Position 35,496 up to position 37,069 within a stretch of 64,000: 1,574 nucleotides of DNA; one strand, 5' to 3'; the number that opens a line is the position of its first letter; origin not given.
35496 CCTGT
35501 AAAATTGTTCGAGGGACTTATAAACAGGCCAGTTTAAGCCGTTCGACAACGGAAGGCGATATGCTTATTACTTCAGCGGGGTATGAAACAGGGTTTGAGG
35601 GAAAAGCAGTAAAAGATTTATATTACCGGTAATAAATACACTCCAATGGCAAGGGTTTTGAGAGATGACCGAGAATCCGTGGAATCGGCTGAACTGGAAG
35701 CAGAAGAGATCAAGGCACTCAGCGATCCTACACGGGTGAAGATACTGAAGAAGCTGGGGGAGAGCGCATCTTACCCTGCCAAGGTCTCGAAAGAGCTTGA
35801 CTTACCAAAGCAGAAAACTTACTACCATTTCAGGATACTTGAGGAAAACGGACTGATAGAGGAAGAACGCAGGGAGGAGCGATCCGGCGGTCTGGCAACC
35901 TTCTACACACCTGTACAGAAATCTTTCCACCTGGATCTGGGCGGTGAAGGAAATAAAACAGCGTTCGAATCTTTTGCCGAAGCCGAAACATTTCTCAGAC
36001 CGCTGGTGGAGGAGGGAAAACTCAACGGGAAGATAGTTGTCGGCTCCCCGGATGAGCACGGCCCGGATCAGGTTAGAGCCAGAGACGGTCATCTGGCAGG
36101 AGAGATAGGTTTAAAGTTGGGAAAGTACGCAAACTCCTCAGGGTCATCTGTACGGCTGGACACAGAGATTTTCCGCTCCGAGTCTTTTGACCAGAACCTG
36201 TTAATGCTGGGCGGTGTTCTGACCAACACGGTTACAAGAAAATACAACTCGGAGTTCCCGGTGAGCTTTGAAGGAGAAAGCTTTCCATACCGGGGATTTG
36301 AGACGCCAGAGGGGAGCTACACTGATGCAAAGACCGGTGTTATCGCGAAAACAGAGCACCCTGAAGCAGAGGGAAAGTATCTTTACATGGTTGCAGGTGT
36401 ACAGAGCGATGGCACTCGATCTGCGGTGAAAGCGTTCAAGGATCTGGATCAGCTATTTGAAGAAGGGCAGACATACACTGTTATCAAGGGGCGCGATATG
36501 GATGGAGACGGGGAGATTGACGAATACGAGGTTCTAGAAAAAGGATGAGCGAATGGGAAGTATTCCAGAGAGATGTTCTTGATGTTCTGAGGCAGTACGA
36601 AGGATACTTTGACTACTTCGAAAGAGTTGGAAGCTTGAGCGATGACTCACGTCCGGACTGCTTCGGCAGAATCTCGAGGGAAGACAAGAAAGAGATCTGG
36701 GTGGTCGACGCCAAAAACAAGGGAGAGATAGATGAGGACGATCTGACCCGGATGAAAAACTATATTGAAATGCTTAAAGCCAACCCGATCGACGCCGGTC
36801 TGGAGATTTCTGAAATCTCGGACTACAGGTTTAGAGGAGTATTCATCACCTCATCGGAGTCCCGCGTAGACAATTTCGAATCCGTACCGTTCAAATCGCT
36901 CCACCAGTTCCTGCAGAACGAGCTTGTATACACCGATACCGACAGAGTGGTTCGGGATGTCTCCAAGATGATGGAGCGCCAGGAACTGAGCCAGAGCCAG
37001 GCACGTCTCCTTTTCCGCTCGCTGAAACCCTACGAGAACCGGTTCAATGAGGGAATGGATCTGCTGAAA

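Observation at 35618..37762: Winged-HTH plus Mrr-like PD-(D/E)xK nuclease-domain operon with a perfect palindromic operator on its own TATA box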

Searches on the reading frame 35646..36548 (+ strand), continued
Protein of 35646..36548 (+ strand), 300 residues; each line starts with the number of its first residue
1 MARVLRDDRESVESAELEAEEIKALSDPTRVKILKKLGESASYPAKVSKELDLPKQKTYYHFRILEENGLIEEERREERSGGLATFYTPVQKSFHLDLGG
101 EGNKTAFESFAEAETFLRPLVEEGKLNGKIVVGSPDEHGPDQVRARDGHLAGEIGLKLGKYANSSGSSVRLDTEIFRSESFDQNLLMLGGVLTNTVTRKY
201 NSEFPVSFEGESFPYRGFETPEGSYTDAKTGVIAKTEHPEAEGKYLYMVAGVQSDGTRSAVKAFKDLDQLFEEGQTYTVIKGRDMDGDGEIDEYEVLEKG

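Call 37: predict_structure(alignment_id=A2)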
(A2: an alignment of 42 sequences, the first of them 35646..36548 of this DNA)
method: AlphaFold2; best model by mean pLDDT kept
length: 300 residues; sequences in the alignment: 42
mean_pLDDT: 84.6   pTM: 0.64
mean pLDDT of the five models: 84.6, 82.2, 81.8, 80.7, 54.2
residues with pLDDT >= 90: 140; 70-90: 119; 50-70: 30; < 50: 11
segments of 3 or more residues with pLDDT < 50: 136-145
pLDDT, mean of each block of 10 residues (from residue 1): 77 88 95 96 97 96 98 94 93 85 57 81 85 57 59 84 76 82 87 73 84 71 92 93 92 87 87 88 91 93
secondary structure, 60 per line:
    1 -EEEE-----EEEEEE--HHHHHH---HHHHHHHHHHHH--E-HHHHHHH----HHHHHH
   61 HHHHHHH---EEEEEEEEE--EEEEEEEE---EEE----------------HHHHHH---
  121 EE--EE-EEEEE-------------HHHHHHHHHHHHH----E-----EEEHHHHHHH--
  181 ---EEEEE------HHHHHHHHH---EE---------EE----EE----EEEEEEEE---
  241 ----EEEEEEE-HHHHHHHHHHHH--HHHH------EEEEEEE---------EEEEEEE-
elements in order: E2-5 E11-16 H19-24 H28-39 H44-50 H55-67 E71-79 E82-89 E93-95 H112-117 E128-132 H146-158 E169-171 H172-178 E184-188 H195-203 E230-237 E245-251 H253-264 H267-270 E277-283 E293-299

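Call 41: fold_search(model_id=the predicted structure, library=pdb)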
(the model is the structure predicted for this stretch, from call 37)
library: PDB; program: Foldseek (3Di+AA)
matches with E <= 10: 1334; with E <= 0.001: 15
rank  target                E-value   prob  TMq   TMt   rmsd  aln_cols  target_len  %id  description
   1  1uly                  2.1e-05  1.00  0.27  0.42   2.1        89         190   28  Crystal structure analysis of the ArsR homologue DNA-binding protein from P. horikoshii OT3 (released 2004-10-19)
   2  2cwe                  2.2e-05  1.00  0.28  0.44   3.2        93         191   29  Crystal structure of hypothetical transcriptional regulator protein, PH1932 from Pyrococcus horikoshii OT3 (released 2005-12-20)
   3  9fsa                  2.5e-05  1.00  0.33  0.67   4.6       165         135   21  Cell wall anchoring domain of the surface layer protein of Methanococcus voltae (aa 24-75; 484-576) (released 2024-08-28)
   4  2p4w_B                2.3e-04  1.00  0.22  0.33   2.9        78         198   31  Crystal structure of heat shock regulator from Pyrococcus furiosus (released 2007-03-27)
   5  6cda                  3.5e-04  1.00  0.21  0.65   1.1        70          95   23  Crystal structure of L34A CzrA in the Zn(II)bound state (released 2018-07-11)
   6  6cdb_B                4.7e-04  1.00  0.20  0.61   2.2        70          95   23  Crystal Structure of V66L CzrA in the Zn(II)bound state (released 2018-07-11)
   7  1r1u_B                5.6e-04  1.00  0.21  0.66   1.2        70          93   23  Crystal structure of the metal-sensing transcriptional repressor CzrA from Staphylococcus aureus in the apo-form (released 2004-05-18)
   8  1r1u_C                6.3e-04  1.00  0.21  0.63   1.1        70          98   23  Crystal structure of the metal-sensing transcriptional repressor CzrA from Staphylococcus aureus in the apo-form (released 2004-05-18)
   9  6yg8_D                6.7e-04  0.99  0.35  0.19  10.7       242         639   11  Cryo-EM structure of a BcsB pentamer in the context of an assembled Bcs macrocomplex (released 2021-02-24)
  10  1r1u_A                7.1e-04  1.00  0.21  0.65   1.2        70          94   23  Crystal structure of the metal-sensing transcriptional repressor CzrA from Staphylococcus aureus in the apo-form (released 2004-05-18)
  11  2p4w_A                7.1e-04  1.00  0.22  0.33   2.9        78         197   31  Crystal structure of heat shock regulator from Pyrococcus furiosus (released 2007-03-27)
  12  9fmt_F                7.1e-04  1.00  0.38  0.20  11.3       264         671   12  Cryo-EM structure of the BcsB hexameric crown from the E. coli cellulose secretion macrocomplex (released 2024-10-16)
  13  4ggg_A                7.5e-04  1.00  0.21  0.65   2.1        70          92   21  Crystal structure of V66A/L68V CzrA in the Zn(II)bound state. (released 2013-02-06)
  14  6cdb_A                9.0e-04  1.00  0.21  0.62   1.1        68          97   22  Crystal Structure of V66L CzrA in the Zn(II)bound state (released 2018-07-11)
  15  8qkf_A                9.5e-04  1.00  0.21  0.62   1.4        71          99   30  SmtB protein of Mycobacterium smegmatis (released 2024-09-25)
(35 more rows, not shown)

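Call 76: search_protein_families(library=phrogs, proteins=[window:35646-36548:+], max_evalue=0.01)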
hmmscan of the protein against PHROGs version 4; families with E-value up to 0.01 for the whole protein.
window:35646-36548:+ (300 aa): 0 families

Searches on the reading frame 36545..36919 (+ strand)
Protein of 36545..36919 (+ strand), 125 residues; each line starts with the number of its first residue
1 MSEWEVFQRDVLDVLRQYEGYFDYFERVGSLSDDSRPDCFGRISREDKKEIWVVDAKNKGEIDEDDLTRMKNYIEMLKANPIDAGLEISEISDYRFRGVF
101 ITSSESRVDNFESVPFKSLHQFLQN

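Call 81: search_protein_families(library=pfam, proteins=[window:36545-36919:+], max_evalue=10)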
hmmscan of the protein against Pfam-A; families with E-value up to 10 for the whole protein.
seq(125 aa): 1 family
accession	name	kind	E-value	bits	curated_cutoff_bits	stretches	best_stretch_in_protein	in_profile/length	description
PF04411.18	PDDEXK_7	-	0.15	12.6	22.1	1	11-71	56-117/164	PD-(D/E)XK nuclease superfamily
